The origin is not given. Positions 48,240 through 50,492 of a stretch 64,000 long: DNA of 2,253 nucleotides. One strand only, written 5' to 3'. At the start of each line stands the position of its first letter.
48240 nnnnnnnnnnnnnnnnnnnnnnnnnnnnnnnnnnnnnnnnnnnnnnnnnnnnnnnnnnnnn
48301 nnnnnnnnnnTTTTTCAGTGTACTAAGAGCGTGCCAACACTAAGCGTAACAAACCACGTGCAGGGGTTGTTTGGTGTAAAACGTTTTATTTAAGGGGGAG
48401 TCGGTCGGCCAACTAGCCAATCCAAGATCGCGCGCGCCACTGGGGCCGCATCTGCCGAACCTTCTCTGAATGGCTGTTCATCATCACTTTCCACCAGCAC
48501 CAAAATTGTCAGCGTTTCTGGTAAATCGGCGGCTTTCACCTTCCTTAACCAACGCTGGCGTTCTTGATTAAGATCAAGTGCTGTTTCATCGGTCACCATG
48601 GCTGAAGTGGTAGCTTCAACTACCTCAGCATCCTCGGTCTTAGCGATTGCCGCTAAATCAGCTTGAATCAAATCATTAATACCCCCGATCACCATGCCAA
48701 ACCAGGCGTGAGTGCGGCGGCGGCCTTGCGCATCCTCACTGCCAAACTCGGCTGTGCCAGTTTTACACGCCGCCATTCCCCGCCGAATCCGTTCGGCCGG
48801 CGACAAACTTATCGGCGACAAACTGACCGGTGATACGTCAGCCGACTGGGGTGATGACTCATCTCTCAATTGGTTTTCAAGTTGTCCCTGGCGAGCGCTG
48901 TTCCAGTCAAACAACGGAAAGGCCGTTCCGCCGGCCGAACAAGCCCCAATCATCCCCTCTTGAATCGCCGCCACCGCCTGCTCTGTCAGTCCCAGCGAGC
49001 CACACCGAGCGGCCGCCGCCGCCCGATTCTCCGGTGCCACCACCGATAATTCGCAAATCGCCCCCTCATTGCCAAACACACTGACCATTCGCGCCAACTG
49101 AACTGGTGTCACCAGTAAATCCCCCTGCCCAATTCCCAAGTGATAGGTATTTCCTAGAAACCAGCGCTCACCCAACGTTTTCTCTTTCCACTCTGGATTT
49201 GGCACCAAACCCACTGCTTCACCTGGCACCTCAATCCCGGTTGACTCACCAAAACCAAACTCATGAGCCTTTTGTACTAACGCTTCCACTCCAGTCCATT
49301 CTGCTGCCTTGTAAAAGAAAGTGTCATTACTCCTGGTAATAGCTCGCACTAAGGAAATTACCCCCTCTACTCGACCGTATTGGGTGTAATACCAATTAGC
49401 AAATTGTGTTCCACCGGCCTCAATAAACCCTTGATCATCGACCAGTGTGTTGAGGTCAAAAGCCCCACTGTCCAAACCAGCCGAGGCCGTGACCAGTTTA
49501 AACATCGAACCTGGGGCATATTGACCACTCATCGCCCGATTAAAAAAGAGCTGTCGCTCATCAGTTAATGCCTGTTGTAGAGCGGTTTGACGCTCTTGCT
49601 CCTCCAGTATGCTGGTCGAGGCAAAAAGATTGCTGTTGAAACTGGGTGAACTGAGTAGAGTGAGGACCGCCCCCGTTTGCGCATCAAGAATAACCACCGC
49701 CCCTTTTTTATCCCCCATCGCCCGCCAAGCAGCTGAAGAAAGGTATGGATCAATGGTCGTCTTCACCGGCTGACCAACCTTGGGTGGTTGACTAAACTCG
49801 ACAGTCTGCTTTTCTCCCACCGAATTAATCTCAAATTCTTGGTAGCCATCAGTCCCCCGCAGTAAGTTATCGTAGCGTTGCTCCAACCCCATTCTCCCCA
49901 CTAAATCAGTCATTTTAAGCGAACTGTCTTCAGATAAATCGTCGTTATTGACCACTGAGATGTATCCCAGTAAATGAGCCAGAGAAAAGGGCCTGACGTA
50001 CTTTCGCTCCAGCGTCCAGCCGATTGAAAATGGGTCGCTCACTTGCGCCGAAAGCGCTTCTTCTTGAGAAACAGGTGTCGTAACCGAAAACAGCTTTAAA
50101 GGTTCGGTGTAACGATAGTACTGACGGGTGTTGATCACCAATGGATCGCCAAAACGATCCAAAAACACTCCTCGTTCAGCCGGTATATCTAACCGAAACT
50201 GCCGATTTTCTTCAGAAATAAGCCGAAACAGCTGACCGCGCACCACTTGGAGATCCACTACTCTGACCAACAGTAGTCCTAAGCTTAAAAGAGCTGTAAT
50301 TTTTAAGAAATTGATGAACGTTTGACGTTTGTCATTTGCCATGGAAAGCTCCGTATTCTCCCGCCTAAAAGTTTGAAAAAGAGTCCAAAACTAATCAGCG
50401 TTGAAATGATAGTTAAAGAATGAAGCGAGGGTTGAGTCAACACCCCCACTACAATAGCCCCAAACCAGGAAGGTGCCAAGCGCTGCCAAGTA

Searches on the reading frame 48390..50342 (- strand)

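Call 50: search_protein_families(library=pfam, proteins=[window:48390-50342:-], max_evalue=0.00001)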
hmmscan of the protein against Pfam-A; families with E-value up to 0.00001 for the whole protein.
window:48390-50342:- (650 aa): 2 families
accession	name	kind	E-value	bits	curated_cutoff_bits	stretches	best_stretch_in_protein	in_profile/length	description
PF00905.27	Transpeptidase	-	2.8e-48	165.1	22.1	1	214-471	1-222/299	Penicillin binding protein transpeptidase domain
PF03717.20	PBP_dimer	-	2.9e-20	73.9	24.4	1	107-178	102-175/180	Penicillin-binding Protein dimerisation domain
